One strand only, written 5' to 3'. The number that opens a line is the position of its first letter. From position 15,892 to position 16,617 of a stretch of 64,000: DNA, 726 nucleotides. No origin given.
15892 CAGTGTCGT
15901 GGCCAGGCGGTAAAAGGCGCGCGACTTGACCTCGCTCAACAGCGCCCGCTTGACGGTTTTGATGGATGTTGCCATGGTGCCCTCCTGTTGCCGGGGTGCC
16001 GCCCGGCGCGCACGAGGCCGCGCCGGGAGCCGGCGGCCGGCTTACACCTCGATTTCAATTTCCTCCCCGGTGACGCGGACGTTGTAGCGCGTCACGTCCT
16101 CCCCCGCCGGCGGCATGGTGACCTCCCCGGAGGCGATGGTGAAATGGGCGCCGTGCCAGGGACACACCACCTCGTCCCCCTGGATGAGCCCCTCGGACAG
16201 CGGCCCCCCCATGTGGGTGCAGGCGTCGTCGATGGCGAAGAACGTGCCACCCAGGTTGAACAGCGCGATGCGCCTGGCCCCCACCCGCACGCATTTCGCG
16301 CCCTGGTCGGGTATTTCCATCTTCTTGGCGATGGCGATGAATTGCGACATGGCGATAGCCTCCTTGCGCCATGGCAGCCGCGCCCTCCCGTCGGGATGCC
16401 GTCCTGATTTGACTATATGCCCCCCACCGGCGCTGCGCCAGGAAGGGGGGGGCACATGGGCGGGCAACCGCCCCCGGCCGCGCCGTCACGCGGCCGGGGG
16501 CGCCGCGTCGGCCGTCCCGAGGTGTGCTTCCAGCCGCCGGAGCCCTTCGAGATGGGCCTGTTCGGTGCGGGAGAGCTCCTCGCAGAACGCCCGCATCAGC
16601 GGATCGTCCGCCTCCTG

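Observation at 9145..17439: A homologous 4-TM membrane module fused to two unrelated soluble domains (Cache/PAS-like sensor vs ferritin-like diiron domain)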

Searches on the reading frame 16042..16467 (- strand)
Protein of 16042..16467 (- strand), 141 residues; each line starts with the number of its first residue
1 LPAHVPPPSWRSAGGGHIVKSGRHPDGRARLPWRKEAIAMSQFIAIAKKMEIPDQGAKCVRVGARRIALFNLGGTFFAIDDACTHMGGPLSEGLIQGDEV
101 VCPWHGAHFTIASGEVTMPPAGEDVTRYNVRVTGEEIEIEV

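Call 4: search_protein_families(library=pfam, proteins=[window:16042-16467:-], max_evalue=1)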
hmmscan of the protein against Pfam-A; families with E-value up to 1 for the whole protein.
window:16042-16467:- (141 aa): 4 families
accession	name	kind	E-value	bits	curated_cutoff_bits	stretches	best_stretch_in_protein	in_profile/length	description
PF00355.32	Rieske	-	3.7e-17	62.5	20.3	1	44-128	3-87/88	Rieske [2Fe-2S] domain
PF13806.12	Rieske_2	-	5.4e-13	49.2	27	1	42-140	1-104/104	Rieske-like [2Fe-2S] domain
PF22543.2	Rieske_4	-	1.9e-08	35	28.4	1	59-115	16-76/119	Soluble Rieske-type ferredoxin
PF05488.18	PAAR_motif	-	0.14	12.8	27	1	96-128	28-58/70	PAAR motif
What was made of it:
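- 16042..16350 (-): Rieske [2Fe-2S] ferredoxin (102 aa), immediately downstream of B. Pfam Rieske at E=3.7e-17 (call 4).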

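Call 5: search_protein_families(library=ncbifam, proteins=[window:16042-16467:-], max_evalue=1)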
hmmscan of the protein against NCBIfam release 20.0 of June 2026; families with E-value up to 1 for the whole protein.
window:16042-16467:- (141 aa): 13 families
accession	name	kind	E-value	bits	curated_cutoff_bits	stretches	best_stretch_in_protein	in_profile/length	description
NF007422.0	PRK09965.1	equivalog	1.5e-21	76.4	113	1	44-141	4-100/106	bifunctional 3-phenylpropionate/cinnamic acid dioxygenase ferredoxin subunit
NF042948.2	3PPDioc_HcaC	equivalog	4.1e-19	68.8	150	1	44-141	4-102/105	3-phenylpropionate/cinnamic acid dioxygenase ferredoxin subunit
TIGR02378.1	nirD_assim_sml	equivalog_domain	4.3e-19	68.6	74.65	1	44-140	3-104/105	nitrite reductase small subunit NirD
NF041683.1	ant_diox_AndAb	equivalog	9.1e-19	67.5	150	1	44-141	3-100/100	anthranilate 1,2-dioxygenase ferredoxin subunit AndAb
TIGR02377.1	MocE_fam_FeS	subfamily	9.9e-11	41.6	136.15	1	51-141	10-101/101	MocE family 2Fe-2S type ferredoxin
NF052579.1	BetMthstMoxSdmAMthl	equivalog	3.8e-07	29.4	600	1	48-110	23-86/351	4beta-methylsterol monooxygenase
NF041174.1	SDX_Thmprot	equivalog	6.7e-05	23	170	1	57-121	16-81/109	sulredoxin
NF010001.0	PRK13474.1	subfamily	0.00074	18.9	154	1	77-139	101-161/178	cytochrome b6-f complex iron-sulfur subunit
NF045928.1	Cytb6fFeSPetC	equivalog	0.00084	18.7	250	1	77-137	102-161/179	cytochrome b6-f complex iron-sulfur subunit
NF007066.0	PRK09511.1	equivalog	0.0046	17.2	135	1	40-140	1-107/108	nitrite reductase small subunit NirD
NF050121.1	bc1_QcrA_actin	exception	0.0051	16.4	275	1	75-132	239-297/319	cytochrome bc1 complex Rieske iron-sulfur subunit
TIGR01416.1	Rieske_proteo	equivalog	0.037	14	97.4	1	76-123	109-158/176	ubiquinol-cytochrome c reductase iron-sulfur subunit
TIGR02694.1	arsenite_ox_S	equivalog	0.13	12.2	95.65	1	50-133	23-108/129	arsenate reductase (azurin) small subunit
